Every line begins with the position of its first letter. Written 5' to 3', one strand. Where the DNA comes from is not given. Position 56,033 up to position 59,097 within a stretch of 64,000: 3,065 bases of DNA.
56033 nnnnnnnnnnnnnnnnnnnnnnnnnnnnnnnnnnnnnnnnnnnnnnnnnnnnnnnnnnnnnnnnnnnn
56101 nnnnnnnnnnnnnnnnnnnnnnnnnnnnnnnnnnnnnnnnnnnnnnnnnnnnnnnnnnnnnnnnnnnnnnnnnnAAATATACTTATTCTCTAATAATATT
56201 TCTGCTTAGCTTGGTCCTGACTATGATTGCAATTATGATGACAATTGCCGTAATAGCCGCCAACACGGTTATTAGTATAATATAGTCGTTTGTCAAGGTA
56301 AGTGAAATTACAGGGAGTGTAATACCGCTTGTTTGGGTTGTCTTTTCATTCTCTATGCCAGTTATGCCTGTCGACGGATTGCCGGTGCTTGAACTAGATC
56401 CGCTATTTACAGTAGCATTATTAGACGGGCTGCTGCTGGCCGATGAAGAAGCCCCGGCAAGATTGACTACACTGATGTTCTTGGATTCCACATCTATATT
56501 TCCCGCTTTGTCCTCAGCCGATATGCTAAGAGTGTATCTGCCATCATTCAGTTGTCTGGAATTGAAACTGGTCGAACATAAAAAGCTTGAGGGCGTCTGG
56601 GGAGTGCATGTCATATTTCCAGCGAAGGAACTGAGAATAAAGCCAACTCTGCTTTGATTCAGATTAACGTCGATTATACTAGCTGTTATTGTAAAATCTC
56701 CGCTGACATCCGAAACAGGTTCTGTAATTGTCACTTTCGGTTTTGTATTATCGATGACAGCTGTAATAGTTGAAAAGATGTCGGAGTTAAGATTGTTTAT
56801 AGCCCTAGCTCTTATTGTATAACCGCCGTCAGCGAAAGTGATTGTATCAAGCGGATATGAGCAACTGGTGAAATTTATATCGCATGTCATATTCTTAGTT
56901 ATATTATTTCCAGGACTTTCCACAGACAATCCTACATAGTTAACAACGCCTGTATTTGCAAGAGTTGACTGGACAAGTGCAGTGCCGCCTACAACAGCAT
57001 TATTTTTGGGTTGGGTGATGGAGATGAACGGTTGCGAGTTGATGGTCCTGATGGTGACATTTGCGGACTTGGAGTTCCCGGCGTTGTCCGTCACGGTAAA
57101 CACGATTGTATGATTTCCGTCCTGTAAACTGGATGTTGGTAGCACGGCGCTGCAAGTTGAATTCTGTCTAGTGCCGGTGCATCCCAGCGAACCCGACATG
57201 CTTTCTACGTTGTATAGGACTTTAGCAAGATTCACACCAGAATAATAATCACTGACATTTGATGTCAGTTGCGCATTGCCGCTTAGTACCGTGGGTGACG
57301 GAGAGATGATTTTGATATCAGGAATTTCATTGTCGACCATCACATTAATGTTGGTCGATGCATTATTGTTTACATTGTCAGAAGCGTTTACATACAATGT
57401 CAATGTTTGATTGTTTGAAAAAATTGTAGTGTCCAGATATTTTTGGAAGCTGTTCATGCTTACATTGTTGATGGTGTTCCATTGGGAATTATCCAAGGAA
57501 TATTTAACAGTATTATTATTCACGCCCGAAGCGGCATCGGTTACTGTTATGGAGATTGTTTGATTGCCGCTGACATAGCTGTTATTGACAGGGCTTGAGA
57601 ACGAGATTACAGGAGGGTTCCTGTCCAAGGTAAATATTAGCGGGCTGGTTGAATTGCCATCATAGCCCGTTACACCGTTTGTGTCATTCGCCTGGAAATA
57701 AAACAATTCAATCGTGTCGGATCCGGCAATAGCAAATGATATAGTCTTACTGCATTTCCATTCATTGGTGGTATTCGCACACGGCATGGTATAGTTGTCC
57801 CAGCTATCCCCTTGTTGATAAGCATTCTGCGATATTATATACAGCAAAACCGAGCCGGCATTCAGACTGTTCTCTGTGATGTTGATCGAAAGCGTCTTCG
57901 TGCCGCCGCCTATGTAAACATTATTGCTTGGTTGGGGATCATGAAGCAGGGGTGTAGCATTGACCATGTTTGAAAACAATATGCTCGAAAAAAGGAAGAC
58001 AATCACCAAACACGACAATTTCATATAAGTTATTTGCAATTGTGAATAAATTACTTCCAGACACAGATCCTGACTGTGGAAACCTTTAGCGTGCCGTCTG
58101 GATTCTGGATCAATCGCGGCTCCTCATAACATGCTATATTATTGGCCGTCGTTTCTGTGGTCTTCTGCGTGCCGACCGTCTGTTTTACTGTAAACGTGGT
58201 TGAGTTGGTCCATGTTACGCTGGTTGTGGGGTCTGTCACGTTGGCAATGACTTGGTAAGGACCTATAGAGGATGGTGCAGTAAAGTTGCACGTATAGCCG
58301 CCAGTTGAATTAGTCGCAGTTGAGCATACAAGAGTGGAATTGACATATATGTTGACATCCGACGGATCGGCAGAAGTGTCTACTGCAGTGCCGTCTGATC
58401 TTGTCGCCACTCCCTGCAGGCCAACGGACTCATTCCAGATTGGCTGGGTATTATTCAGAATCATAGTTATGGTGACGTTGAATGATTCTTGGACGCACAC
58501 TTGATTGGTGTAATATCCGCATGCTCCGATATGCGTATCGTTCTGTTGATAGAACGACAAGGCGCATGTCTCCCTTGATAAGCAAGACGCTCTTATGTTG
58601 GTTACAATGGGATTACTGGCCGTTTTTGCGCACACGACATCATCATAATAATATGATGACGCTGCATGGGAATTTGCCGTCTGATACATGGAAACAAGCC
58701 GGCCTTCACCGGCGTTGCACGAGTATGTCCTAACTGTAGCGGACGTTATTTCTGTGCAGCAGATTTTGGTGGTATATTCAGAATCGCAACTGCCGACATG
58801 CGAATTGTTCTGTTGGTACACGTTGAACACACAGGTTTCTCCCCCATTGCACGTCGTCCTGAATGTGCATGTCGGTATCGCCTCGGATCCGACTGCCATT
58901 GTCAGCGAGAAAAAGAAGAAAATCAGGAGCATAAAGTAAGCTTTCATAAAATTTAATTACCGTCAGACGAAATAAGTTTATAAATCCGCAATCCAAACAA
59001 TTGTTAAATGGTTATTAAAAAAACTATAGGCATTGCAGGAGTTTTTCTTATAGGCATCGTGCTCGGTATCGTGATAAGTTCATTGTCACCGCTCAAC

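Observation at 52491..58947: Translationally coupled minus-strand operon combining pilin-like proteins with LamG lectin-domain proteins and an anchored Ig-repeat protein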

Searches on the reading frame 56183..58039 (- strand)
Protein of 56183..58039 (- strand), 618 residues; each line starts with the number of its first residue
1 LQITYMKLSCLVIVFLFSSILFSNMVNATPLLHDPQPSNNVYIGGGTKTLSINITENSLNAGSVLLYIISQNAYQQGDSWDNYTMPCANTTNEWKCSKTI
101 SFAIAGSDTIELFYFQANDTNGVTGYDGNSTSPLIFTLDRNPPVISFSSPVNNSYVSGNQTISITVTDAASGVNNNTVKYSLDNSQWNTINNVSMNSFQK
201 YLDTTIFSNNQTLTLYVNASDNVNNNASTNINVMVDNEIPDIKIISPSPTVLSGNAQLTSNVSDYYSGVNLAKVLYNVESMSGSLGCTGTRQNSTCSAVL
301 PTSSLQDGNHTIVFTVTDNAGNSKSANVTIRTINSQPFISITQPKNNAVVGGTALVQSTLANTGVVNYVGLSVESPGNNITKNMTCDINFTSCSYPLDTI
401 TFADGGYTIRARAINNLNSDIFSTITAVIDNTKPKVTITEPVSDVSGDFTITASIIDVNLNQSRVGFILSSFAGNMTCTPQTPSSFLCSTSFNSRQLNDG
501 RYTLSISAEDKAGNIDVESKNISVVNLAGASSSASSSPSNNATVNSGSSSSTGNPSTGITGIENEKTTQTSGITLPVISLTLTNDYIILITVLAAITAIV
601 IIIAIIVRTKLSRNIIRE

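Call 3: search_protein_families(library=pfam, proteins=[window:56183-58039:-], max_evalue=0.1)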
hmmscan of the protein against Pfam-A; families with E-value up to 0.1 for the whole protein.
window:56183-58039:- (618 aa): 8 families
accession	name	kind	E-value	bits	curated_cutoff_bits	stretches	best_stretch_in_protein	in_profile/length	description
PF19077.6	Big_13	-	1.6e-12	48.2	27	2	248-328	13-96/102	Bacterial Ig-like domain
PF17957.7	Big_7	-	1.8e-09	38.5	24.1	2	143-190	1-44/70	Bacterial Ig domain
PF15418.12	DUF4625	-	6.6e-05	23.6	27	0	497-524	103-130/131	Domain of unknown function (DUF4625)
PF12245.14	Big_3_2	-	0.00087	19.9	23.3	1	272-326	65-113/122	Bacterial Ig-like domain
PF22352.2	K319L-like_PKD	-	0.0042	17.5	27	1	293-330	45-82/84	K319L-like, PKD domain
PF16403.11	Bact_surface_Ig-like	-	0.035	14.6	27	0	307-329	46-68/71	Bacterial surface protein, Ig-like domain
PF02494.22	HYR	-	0.083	13.7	21.7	1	284-330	37-79/81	HYR domain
PF14524.12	Wzt_C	-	0.086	13.3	30.4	0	491-517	87-113/143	Wzt C-terminal domain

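Call 4: search_protein_families(library=ncbifam, proteins=[window:56183-58039:-], max_evalue=0.1)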
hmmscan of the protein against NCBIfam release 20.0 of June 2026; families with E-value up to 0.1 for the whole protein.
window:56183-58039:- (618 aa): 4 families
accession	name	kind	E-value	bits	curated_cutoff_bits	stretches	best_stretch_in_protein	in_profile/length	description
NF047446.1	barrel_OmpL47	domain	1.1e-07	32.2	40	1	158-229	3-61/68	OmpL47-type beta-barrel domain-containing protein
NF033510.3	Ca_tandemer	repeat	0.00012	22.4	50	2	283-323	52-95/96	Ca2+-stabilized repeat-containing adhesin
NF052529.1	PG_M23_Pgp6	exception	0.012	14.3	600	1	137-256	31-158/452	peptidoglycan metallopeptidase Pgp6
TIGR03660.1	T1SS_rpt_143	domain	0.051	13.5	66.05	0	199-247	73-121/143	T1SS-143 repeat domain-containing protein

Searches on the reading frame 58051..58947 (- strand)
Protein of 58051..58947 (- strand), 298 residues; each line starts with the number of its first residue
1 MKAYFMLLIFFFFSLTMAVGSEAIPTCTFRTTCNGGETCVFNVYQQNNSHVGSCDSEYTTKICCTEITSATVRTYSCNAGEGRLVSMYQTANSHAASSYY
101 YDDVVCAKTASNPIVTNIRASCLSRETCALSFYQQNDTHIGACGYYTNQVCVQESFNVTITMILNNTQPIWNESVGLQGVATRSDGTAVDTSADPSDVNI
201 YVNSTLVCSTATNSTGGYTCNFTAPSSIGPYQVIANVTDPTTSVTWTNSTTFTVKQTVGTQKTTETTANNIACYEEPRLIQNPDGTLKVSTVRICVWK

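Call 3: search_protein_families(library=pfam, proteins=[window:58051-58947:-], max_evalue=0.1)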
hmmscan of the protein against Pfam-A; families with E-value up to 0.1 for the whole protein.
window:58051-58947:- (298 aa): 2 families
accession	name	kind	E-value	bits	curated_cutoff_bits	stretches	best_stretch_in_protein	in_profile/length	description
PF05688.17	BIg21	-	0.032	15.2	27.4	1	154-254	2-108/109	Bacterial Immunoglobulin-like 21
PF11797.14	WxLIP_HBD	-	0.069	13.5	28.9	0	157-258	42-132/138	WxL Interacting Protein, host binding domain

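Call 4: search_protein_families(library=ncbifam, proteins=[window:58051-58947:-], max_evalue=0.1)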
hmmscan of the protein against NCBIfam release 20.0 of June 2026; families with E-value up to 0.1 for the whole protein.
window:58051-58947:- (298 aa): 0 families

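Call 81: search_solved_structures(query=A8, max_evalue=1)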
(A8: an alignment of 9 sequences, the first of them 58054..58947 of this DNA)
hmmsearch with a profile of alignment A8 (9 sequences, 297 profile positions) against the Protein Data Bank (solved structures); distinct sequences matched with E-value up to 1: 2.
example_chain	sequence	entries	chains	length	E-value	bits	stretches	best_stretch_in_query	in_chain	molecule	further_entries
3idu_A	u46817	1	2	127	0.2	14.2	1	194-258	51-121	Uncharacterized protein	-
2lql_A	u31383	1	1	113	0.47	13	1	96-146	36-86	Coiled-coil-helix-coiled-coil-helix domain-containing protein 5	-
